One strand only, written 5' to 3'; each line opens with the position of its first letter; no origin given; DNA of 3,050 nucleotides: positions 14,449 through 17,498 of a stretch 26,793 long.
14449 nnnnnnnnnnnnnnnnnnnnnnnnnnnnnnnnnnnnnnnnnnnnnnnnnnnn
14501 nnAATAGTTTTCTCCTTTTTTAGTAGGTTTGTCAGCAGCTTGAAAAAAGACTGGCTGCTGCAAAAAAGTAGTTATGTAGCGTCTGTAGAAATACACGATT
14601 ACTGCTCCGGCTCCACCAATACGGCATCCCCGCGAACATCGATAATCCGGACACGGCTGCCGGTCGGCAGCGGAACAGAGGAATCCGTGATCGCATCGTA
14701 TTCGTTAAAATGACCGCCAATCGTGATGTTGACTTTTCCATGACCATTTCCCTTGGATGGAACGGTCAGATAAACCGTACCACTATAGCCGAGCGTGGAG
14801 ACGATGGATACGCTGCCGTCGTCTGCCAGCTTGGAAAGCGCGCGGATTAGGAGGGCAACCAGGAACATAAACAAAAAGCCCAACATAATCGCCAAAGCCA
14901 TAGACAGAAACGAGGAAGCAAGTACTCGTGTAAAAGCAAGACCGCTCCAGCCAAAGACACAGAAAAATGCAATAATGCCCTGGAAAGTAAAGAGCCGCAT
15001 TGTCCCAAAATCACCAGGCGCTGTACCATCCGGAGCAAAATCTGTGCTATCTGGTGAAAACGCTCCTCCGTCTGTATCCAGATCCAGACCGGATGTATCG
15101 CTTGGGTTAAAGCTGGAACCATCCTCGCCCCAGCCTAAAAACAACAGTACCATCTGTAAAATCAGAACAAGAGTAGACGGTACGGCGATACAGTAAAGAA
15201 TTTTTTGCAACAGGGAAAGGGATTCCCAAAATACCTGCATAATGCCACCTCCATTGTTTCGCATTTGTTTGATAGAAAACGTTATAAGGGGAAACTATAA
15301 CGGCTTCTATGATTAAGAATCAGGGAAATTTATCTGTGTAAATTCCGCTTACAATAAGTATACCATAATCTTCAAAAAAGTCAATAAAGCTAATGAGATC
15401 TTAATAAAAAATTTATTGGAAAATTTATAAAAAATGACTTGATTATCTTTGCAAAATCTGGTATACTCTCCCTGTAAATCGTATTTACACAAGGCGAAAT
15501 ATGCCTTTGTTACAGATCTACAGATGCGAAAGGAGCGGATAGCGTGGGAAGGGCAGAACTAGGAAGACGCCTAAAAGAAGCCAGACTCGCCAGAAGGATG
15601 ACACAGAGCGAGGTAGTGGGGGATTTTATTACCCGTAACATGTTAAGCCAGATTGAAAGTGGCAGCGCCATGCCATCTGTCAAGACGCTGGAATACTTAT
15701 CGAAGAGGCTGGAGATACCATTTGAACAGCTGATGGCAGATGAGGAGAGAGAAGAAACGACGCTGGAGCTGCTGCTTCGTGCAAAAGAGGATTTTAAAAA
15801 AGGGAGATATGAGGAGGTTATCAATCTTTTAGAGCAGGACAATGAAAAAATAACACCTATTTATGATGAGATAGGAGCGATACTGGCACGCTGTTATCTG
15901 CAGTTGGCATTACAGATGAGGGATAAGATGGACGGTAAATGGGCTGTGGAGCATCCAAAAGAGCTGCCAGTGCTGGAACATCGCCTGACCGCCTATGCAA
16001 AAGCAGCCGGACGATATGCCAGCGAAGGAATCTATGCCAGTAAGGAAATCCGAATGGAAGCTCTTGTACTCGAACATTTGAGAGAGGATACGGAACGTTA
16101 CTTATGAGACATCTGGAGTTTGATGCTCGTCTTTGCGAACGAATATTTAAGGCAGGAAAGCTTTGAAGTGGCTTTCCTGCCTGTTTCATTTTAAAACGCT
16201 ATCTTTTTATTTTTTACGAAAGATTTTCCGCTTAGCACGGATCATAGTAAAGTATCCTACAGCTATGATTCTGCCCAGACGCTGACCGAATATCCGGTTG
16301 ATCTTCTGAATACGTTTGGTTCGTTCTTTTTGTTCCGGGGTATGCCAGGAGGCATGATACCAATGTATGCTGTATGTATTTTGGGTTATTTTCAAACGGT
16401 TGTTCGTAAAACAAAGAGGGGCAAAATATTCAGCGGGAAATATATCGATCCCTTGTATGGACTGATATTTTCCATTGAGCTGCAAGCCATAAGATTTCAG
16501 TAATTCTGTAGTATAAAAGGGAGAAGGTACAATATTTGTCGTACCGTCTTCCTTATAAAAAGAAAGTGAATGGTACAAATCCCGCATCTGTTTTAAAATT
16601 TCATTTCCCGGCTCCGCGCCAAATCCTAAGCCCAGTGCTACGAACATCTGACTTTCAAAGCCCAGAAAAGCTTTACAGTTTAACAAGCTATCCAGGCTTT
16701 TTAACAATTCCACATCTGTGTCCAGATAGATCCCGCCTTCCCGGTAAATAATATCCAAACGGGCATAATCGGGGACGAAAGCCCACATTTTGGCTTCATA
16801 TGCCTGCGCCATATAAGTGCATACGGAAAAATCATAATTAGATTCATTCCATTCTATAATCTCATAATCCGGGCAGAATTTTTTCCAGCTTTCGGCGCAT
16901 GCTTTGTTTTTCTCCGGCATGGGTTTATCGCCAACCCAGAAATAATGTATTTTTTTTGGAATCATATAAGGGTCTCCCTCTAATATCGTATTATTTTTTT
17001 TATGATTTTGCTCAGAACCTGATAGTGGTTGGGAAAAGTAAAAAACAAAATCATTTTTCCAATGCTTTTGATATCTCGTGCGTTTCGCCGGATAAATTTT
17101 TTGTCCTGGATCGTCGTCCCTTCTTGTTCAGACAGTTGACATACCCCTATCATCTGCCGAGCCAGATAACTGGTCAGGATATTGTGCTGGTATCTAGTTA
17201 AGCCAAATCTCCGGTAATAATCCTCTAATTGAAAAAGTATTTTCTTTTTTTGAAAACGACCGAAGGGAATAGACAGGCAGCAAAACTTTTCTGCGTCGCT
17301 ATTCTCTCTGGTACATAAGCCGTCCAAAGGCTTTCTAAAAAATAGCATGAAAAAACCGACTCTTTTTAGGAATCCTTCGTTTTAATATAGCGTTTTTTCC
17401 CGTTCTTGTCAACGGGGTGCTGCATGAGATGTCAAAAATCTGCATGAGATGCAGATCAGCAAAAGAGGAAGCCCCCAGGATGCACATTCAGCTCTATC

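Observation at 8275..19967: An 11.7-kb accessory gene block splits the normally contiguous rpoBC and str operons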

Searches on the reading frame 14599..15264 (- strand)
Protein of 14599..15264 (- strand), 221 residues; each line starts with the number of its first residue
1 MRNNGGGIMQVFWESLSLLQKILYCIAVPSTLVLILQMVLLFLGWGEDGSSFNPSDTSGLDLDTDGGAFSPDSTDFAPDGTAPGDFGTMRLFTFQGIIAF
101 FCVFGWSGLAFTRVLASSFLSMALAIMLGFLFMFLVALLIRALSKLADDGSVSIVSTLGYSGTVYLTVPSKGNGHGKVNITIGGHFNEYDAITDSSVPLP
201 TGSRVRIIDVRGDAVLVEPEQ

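Call 5: search_protein_families(library=pfam, proteins=[window:14599-15264:-])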
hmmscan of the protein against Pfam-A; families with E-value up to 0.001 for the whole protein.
window:14599-15264:- (221 aa): 0 families

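Call 7: search_protein_families(library=pfam, proteins=[window:14599-15264:-], max_evalue=0.01)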
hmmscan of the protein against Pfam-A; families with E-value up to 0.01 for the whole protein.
window:14599-15264:- (221 aa): 1 family
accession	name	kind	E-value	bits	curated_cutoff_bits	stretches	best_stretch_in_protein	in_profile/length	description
PF01957.25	NfeD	-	0.0012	19.4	29.1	1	170-219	13-57/57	NfeD-like C-terminal, partner-binding domain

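Call 66: search_protein_families(library=ncbifam, proteins=[window:14599-15264:-])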
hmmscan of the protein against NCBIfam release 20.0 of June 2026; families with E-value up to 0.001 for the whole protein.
window:14599-15264:- (221 aa): 0 families

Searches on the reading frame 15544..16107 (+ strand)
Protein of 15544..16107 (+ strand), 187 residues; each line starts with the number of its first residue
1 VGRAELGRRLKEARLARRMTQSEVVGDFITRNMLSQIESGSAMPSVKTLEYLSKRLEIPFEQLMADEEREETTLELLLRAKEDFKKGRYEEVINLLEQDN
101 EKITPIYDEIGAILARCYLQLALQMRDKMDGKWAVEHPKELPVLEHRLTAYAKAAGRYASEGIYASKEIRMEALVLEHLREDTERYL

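Call 5: search_protein_families(library=pfam, proteins=[window:15544-16107:+])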
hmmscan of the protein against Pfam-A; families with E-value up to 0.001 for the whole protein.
window:15544-16107:+ (187 aa): 3 families
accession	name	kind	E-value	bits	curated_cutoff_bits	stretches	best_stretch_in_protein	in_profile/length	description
PF01381.28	HTH_3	-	2e-08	34.6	23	1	10-62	1-54/55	Helix-turn-helix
PF12844.13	HTH_19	-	1.2e-07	32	30.2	1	7-65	1-60/64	Helix-turn-helix domain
PF13560.12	HTH_31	-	6.7e-06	26.8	27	1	5-56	1-54/64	Helix-turn-helix domain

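Call 66: search_protein_families(library=ncbifam, proteins=[window:15544-16107:+])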
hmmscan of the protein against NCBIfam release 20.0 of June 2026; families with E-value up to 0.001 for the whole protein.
window:15544-16107:+ (187 aa): 5 families
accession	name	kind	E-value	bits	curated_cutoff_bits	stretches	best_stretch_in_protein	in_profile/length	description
NF006015.0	PRK08154.1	subfamily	1.5e-07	30.9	204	1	4-100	29-126/314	anaerobic benzoate catabolism transcriptional regulator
NF041951.1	phage_RstR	subfamily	9.3e-07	29.1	80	1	6-81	3-79/108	RstR family transcriptional repressor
NF047948.1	male_kill_WMK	equivalog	6.4e-06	25.8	300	1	5-91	162-249/300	WO male-killing family protein Wmk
NF010465.0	PRK13890.1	equivalog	8.5e-05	22.6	96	1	17-82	17-83/121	conjugal transfer protein TrbA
TIGR00270.2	TIGR00270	equivalog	0.00025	20.9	110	1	7-70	77-141/159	multiprotein bridging factor aMBF1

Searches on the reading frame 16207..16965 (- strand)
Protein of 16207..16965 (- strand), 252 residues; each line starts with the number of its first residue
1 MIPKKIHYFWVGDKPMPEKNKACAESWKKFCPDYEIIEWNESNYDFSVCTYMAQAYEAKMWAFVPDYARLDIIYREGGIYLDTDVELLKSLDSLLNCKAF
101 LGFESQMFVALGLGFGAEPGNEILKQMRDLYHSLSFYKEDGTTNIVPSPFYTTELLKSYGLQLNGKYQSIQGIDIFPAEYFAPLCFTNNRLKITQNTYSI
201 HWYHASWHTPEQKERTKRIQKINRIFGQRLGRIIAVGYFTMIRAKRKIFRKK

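Call 5: search_protein_families(library=pfam, proteins=[window:16207-16965:-])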
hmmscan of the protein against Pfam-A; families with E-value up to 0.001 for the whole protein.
window:16207-16965:- (252 aa): 2 families
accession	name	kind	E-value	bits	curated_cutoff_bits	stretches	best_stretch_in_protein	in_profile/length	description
PF04488.21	Gly_transf_sug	-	1.1e-16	61.7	23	1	17-96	1-88/93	Glycosyltransferase sugar-binding region containing DXD motif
PF05704.18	Caps_synth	-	1e-05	25.5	24.5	1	4-131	48-188/278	Capsular polysaccharide synthesis protein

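Call 66: search_protein_families(library=ncbifam, proteins=[window:16207-16965:-])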
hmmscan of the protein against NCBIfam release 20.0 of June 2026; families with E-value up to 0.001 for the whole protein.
window:16207-16965:- (252 aa): 0 families

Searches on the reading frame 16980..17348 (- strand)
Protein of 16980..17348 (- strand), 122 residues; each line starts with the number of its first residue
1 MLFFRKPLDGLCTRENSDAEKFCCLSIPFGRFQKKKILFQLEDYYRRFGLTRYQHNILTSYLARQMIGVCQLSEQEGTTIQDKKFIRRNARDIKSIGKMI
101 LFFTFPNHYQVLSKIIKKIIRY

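Call 5: search_protein_families(library=pfam, proteins=[window:16980-17348:-])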
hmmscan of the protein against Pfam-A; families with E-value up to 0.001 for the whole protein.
window:16980-17348:- (122 aa): 0 families

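Call 26: find_homologous_proteins(query=window:16980-17348:-)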
Query window:16980-17348:- (122 aa): 5 proteins with E <= 0.001 among 8 candidates.
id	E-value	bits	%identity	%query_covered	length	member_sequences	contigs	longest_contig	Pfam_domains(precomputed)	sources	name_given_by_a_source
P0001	1.1e-74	266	99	100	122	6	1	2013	-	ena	-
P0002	6.3e-37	144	78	72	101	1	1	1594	-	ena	-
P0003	3.8e-35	138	77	72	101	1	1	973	-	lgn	-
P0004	2.6e-34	136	78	67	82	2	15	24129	-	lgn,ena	-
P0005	4.5e-33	132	77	67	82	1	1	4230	-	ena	-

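Call 27: find_encoding_contigs(protein=P0004, flank=10000, max_places=8)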
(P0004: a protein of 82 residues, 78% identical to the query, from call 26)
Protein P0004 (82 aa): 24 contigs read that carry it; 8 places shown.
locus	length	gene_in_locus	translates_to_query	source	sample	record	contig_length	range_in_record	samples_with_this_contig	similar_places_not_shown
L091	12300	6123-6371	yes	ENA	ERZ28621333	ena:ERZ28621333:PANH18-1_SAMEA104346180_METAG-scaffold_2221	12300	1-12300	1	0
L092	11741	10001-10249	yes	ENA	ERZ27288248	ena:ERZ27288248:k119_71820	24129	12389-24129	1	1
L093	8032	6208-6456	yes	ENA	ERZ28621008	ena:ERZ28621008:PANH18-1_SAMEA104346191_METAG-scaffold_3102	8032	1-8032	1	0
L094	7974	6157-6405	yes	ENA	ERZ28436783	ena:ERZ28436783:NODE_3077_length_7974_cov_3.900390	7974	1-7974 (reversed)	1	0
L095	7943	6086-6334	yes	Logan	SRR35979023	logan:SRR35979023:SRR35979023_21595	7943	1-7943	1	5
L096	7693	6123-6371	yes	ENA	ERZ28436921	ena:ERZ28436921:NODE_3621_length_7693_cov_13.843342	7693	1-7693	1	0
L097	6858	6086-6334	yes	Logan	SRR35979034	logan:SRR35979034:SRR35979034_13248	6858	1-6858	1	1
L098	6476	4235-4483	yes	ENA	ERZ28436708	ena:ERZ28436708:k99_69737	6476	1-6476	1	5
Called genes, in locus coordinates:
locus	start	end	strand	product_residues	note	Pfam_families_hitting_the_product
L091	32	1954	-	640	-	PF00672:HAMP (weak), PF06580:His_kinase, PF02518:HATPase_c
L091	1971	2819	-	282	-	PF00528:BPD_transp_1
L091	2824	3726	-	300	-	PF00528:BPD_transp_1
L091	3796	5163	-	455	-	PF01547:SBP_bac_1, PF13416:SBP_bac_8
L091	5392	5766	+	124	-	PF00535:Glycos_transf_2, PF10111:Glyco_tranf_2_2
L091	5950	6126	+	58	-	-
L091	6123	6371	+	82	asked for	-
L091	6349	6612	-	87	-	-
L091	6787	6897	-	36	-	-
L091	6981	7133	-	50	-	-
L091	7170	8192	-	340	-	PF13310:Virulence_RhuM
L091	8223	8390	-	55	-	-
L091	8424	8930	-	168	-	PF06250:YhcG_C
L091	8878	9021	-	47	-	PF17761:DUF1016_N (weak)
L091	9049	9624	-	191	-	-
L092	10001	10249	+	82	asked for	-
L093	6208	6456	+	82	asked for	-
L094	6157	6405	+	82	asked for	-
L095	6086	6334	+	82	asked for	-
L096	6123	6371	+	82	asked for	-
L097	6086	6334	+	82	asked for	-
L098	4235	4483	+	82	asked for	-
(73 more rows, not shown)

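Call 66: search_protein_families(library=ncbifam, proteins=[window:16980-17348:-])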
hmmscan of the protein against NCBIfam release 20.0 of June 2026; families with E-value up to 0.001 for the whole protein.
window:16980-17348:- (122 aa): 0 families
